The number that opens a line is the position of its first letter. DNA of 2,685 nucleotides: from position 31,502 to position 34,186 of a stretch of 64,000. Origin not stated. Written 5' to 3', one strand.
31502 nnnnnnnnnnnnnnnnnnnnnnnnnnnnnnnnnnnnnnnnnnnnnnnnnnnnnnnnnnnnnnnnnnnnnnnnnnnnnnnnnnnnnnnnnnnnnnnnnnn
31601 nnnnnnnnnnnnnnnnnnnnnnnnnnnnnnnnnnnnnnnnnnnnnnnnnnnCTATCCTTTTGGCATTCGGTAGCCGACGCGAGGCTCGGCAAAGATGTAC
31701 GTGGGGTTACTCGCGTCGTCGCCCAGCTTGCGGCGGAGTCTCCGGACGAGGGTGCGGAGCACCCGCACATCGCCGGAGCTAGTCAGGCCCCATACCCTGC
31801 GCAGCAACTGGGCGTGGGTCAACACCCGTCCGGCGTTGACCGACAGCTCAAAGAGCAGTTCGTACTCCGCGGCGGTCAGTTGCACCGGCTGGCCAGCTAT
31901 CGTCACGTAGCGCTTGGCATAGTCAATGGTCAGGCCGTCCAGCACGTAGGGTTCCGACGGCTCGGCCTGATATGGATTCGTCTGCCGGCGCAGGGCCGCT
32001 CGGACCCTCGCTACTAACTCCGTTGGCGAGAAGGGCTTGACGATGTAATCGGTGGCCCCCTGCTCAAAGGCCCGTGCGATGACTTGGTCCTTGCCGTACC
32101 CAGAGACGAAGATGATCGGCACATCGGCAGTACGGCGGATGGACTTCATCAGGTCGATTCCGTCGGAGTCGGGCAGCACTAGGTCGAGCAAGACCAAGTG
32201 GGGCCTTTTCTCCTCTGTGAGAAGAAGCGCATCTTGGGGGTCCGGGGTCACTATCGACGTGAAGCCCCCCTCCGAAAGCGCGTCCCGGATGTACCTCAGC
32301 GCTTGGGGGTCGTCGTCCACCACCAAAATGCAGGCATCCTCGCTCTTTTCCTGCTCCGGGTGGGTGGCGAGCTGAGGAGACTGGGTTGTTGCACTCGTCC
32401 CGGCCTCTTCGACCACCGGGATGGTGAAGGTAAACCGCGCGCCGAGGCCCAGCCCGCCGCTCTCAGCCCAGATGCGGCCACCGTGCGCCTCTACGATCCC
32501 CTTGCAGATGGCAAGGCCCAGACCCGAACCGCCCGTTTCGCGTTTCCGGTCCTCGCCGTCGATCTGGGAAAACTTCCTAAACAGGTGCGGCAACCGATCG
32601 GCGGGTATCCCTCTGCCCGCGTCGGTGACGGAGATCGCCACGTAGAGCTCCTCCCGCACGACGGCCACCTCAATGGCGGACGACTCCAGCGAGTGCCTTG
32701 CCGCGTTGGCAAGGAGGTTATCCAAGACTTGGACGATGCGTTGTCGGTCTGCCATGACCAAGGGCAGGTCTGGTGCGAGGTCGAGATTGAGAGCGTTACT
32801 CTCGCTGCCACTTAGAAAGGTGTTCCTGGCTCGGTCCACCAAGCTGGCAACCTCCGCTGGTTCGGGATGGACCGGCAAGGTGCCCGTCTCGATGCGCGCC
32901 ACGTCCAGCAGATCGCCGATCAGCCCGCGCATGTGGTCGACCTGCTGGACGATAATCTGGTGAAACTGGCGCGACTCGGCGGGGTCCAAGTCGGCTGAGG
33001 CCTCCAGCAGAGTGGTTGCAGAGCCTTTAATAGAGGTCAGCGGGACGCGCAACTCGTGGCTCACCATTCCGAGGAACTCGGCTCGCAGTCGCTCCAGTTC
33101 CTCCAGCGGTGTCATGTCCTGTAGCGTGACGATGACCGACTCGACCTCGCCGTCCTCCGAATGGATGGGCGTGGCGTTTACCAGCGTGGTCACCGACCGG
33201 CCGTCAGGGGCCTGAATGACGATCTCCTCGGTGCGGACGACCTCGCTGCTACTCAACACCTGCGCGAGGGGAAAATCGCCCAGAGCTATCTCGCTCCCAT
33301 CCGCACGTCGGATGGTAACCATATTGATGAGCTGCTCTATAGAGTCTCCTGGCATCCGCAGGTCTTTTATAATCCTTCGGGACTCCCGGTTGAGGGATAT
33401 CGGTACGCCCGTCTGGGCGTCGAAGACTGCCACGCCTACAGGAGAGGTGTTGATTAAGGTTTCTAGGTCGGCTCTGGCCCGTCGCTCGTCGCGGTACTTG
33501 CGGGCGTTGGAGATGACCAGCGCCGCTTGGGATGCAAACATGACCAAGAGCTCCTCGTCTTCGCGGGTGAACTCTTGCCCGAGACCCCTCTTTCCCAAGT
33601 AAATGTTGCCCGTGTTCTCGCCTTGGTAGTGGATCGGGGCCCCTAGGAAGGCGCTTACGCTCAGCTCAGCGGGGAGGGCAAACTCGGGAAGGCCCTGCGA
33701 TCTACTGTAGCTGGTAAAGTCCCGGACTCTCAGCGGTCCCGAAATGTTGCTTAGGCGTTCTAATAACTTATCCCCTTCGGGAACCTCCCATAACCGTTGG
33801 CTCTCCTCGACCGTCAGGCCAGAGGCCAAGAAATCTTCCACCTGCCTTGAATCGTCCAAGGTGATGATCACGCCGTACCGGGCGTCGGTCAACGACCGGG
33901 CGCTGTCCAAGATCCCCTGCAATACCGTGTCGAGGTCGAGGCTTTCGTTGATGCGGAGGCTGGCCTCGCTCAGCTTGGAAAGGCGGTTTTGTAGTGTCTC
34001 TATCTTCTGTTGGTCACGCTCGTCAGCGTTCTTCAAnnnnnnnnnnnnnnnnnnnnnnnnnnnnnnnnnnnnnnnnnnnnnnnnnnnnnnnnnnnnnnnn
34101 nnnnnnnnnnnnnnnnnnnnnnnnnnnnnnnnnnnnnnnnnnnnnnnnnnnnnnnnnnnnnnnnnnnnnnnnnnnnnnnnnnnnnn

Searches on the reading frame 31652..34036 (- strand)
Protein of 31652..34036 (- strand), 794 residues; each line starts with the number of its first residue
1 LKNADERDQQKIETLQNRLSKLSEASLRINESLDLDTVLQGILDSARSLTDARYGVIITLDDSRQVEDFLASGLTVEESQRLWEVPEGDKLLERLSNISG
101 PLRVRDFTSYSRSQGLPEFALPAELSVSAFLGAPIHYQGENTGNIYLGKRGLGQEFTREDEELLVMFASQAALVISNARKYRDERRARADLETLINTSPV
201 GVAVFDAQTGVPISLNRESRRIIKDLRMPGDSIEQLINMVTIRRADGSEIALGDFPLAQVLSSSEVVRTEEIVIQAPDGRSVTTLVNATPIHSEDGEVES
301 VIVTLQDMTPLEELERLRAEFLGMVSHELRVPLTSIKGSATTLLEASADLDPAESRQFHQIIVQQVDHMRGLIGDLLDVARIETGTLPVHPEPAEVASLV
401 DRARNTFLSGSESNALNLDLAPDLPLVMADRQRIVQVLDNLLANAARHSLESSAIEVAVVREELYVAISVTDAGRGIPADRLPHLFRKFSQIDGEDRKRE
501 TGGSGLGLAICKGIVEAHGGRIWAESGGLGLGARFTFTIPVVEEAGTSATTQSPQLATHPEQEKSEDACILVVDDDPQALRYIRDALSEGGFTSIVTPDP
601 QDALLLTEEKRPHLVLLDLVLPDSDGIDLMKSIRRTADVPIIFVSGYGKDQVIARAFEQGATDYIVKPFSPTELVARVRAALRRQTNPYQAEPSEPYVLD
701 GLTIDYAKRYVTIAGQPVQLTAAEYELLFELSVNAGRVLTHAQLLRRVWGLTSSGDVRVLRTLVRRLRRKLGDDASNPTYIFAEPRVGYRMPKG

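Call 9: search_protein_families(library=pfam, proteins=[window:31652-34036:-])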
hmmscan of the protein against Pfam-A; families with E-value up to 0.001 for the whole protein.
window:31652-34036:- (794 aa): 11 families
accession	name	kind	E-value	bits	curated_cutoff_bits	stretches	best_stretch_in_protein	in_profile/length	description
PF02518.31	HATPase_c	-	4.3e-29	101.6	26.4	1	430-541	2-109/111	Histidine kinase-, DNA gyrase B-, and HSP90-like ATPase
PF00072.30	Response_reg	-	3.2e-27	95.3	30.2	1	570-679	1-111/111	Response regulator receiver domain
PF00486.34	Trans_reg_C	-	5.8e-20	71.6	26.2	1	715-791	1-77/77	Transcriptional regulatory protein, C terminal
PF00512.31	HisKA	-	8.2e-17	61.5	26.9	1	318-385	2-66/66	His Kinase A (phospho-acceptor) domain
PF01590.32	GAF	-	3.1e-12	47.6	22.4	1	34-175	1-133/133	GAF domain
PF13185.12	GAF_2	-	1.2e-11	45.4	28.6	1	33-175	2-135/136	GAF domain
PF00989.32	PAS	-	3.6e-06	27.4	22.6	1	191-308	3-113/113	PAS fold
PF13492.12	GAF_3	-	1.4e-05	25.9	27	1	34-177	1-129/129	GAF domain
PF08448.16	PAS_4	-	2.5e-05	24.9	23.1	1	256-311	55-108/110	PAS fold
PF13426.13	PAS_9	-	5.2e-05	23.9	27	1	258-309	50-102/103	PAS domain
PF13581.12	HATPase_c_2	-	0.00031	21.2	27.4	1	429-517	27-111/127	Histidine kinase-like ATPase domain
